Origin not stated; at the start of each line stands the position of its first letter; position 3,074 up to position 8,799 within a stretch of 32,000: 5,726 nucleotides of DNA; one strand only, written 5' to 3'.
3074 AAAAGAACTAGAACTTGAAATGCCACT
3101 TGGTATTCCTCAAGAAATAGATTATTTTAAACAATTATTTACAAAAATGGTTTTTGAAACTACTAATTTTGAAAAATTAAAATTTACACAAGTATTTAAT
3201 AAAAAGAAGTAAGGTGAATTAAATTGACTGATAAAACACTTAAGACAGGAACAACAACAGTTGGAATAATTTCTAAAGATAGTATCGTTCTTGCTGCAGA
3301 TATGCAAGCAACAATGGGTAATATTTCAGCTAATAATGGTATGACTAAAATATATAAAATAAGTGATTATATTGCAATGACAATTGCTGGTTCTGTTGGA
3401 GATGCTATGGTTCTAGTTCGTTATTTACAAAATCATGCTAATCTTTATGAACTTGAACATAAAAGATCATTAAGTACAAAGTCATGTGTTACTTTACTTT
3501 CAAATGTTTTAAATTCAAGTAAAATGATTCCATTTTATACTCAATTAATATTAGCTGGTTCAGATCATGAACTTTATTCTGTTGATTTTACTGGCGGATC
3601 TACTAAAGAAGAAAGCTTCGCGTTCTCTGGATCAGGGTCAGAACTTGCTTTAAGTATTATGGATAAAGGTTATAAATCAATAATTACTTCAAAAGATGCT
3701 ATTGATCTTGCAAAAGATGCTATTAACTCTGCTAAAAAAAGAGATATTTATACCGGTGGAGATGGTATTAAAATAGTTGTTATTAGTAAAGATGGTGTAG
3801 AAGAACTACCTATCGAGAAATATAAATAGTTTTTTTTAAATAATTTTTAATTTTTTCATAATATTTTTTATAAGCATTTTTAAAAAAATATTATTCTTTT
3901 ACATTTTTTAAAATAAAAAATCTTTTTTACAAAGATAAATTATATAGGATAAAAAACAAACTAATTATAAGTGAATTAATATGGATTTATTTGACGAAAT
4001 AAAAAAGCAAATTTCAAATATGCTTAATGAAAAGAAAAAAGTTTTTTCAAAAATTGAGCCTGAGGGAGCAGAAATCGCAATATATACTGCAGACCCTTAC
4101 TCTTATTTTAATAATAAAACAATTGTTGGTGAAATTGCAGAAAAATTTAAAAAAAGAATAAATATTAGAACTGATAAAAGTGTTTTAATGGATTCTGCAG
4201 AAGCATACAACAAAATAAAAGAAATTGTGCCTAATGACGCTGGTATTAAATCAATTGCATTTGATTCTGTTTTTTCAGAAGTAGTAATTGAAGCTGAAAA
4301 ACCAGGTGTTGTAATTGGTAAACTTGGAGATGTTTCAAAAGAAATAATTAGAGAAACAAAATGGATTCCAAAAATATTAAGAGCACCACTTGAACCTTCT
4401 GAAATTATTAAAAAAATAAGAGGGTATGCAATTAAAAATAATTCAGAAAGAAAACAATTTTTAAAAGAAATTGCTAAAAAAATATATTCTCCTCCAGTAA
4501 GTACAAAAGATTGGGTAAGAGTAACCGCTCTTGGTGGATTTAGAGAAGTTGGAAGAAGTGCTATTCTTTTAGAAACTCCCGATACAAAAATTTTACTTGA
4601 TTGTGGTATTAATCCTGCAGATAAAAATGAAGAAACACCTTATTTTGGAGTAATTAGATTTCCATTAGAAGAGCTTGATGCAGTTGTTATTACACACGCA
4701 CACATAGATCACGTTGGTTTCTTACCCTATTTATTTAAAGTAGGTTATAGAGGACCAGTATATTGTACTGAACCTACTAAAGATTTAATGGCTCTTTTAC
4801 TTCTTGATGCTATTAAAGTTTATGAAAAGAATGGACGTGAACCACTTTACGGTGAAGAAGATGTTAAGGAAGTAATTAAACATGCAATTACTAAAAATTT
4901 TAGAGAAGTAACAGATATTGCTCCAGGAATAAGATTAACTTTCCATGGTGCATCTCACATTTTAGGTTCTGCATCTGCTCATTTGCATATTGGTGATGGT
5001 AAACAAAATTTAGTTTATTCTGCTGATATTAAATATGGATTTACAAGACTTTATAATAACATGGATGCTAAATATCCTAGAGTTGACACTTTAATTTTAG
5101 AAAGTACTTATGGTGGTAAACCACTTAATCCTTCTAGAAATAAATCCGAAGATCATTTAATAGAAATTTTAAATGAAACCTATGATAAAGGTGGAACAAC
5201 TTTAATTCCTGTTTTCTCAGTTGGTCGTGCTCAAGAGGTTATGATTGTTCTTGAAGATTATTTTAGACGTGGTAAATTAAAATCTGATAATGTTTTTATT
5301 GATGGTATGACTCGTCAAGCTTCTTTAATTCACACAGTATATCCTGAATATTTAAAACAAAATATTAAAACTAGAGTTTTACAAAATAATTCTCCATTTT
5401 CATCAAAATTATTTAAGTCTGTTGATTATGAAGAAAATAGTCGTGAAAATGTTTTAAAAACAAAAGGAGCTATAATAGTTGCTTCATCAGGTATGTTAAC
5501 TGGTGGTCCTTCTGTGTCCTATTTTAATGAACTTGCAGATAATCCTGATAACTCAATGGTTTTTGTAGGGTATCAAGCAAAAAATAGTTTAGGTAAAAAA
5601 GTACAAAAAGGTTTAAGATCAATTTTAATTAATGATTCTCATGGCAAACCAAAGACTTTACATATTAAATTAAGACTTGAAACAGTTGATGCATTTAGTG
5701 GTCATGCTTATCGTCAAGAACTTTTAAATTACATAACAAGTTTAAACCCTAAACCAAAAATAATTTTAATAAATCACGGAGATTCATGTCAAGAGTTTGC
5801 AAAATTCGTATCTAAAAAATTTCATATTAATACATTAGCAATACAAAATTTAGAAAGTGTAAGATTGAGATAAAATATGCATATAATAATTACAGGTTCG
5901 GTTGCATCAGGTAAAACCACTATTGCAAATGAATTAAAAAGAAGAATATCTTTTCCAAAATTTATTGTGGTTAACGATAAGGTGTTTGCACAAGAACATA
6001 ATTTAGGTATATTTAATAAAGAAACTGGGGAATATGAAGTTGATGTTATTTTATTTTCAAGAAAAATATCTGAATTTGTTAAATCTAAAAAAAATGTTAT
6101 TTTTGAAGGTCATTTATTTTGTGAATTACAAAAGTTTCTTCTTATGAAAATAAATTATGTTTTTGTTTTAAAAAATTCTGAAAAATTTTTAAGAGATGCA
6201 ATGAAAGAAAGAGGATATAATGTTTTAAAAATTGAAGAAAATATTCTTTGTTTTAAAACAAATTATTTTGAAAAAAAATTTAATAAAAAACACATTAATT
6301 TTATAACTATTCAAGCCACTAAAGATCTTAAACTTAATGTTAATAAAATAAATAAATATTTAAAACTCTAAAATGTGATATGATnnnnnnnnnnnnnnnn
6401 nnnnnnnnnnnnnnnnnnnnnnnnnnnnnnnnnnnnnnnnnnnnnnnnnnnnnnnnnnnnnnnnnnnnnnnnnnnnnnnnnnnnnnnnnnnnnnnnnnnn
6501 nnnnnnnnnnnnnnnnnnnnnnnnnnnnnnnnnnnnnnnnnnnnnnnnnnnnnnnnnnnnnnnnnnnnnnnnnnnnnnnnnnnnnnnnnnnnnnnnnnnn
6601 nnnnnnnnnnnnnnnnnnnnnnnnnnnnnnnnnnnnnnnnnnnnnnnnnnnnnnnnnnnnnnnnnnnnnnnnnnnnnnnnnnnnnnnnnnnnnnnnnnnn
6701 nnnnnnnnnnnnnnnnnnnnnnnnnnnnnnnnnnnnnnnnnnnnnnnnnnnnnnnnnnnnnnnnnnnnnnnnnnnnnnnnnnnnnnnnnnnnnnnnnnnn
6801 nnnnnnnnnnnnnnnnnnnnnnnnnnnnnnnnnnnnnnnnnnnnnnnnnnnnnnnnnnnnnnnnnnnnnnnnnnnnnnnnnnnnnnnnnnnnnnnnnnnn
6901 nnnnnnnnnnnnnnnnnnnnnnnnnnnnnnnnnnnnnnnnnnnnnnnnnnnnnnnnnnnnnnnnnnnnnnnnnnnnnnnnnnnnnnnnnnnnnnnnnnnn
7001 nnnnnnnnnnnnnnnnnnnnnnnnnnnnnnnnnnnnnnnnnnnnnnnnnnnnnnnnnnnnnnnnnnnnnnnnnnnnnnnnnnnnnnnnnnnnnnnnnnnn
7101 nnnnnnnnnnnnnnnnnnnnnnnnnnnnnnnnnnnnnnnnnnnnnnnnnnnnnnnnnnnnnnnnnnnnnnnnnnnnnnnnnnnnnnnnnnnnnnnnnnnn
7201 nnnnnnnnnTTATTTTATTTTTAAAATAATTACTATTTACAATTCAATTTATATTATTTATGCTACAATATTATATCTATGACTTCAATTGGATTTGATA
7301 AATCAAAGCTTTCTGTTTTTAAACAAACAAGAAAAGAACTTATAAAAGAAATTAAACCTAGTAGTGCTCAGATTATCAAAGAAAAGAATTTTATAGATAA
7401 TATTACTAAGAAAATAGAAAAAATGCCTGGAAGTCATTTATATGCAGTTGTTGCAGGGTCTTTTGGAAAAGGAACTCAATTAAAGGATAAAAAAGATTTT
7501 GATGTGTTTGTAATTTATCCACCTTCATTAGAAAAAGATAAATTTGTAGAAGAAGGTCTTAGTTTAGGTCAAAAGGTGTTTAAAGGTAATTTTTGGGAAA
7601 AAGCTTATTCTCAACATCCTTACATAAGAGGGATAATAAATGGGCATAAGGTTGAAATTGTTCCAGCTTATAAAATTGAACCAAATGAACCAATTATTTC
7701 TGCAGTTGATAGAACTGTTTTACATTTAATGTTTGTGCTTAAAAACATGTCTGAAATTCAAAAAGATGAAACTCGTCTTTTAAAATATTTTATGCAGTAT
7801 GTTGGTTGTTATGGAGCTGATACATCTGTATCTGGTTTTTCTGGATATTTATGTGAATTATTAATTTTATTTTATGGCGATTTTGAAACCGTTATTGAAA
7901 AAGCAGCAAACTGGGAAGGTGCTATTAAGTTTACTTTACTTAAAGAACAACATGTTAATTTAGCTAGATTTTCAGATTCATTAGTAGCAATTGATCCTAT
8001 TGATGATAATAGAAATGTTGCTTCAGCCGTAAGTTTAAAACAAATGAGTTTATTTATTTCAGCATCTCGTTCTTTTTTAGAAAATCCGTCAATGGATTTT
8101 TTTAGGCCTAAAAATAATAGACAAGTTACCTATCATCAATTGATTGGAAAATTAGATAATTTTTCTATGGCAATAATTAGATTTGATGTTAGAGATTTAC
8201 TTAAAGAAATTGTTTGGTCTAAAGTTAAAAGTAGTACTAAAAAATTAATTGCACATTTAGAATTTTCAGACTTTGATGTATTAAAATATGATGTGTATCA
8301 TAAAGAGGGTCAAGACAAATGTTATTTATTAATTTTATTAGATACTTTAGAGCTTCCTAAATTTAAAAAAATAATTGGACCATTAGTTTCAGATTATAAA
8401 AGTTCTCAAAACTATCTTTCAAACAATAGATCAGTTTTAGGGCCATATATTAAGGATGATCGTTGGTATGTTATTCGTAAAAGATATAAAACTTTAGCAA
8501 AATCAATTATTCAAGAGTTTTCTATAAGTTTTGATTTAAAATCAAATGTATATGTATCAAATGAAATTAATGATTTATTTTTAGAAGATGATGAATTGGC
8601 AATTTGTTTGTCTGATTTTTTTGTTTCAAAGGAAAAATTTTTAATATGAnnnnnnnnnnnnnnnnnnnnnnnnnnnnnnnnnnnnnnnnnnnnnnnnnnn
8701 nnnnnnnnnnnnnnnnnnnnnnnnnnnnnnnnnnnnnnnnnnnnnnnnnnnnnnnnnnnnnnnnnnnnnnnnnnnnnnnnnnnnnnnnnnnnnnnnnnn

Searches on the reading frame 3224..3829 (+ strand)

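Call 5: search_protein_families(library=pfam, proteins=[window:3224-3829:+], max_evalue=0.01)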
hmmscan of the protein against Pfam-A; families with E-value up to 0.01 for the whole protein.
window:3224-3829:+ (201 aa): 1 family
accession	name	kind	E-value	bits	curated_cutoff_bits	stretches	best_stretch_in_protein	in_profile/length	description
PF00227.31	Proteasome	-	1.3e-47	162.3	22.4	1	7-187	2-189/189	Proteasome subunit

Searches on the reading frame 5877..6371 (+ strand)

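Call 23: search_protein_families(library=pfam, proteins=[window:5877-6371:+], max_evalue=0.001)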
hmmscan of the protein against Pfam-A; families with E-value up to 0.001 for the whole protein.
window:5877-6371:+ (164 aa): 3 families
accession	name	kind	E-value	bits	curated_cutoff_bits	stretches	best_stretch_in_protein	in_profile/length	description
PF13238.12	AAA_18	-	1.7e-11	45.1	29.4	1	3-123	1-122/128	AAA domain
PF00485.24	PRK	-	0.00044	20.6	22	0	97-142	140-187/196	Phosphoribulokinase / Uridine kinase family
PF01712.25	dNK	-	0.00053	20.2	27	1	3-75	1-79/203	Deoxynucleoside kinase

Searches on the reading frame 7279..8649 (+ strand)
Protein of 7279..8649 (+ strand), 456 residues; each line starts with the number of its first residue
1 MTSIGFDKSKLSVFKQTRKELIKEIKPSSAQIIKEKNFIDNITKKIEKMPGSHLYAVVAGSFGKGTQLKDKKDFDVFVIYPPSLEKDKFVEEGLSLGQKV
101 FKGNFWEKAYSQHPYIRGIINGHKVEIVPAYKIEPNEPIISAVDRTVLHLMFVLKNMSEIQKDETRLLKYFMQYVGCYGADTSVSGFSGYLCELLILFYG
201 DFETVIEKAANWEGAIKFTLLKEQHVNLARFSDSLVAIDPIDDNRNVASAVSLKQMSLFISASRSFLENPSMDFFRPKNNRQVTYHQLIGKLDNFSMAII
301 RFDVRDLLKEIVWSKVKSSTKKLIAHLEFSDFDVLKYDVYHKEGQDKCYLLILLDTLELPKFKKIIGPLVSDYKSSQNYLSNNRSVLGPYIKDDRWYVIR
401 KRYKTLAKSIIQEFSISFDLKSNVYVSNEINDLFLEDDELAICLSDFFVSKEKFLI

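Call 23: search_protein_families(library=pfam, proteins=[window:7279-8649:+], max_evalue=0.001)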
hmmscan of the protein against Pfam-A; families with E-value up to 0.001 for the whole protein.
window:7279-8649:+ (456 aa): 4 families
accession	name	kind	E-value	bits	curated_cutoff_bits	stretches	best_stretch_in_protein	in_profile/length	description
PF09249.16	tRNA_NucTransf2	-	1.1e-38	132.4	27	1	163-275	1-112/113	tRNA nucleotidyltransferase, second domain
PF21133.2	CAA_C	-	2.4e-20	73.1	22.2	1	297-418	5-123/144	CCA-adding enzyme, C-terminal domain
PF01909.29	NTP_transf_2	-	2.2e-08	34.8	21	1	55-149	16-93/93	Nucleotidyltransferase domain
PF18144.7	SMODS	-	0.00037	21.2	26.5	0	19-132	8-132/164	Second Messenger Oligonucleotide or Dinucleotide Synthetase domain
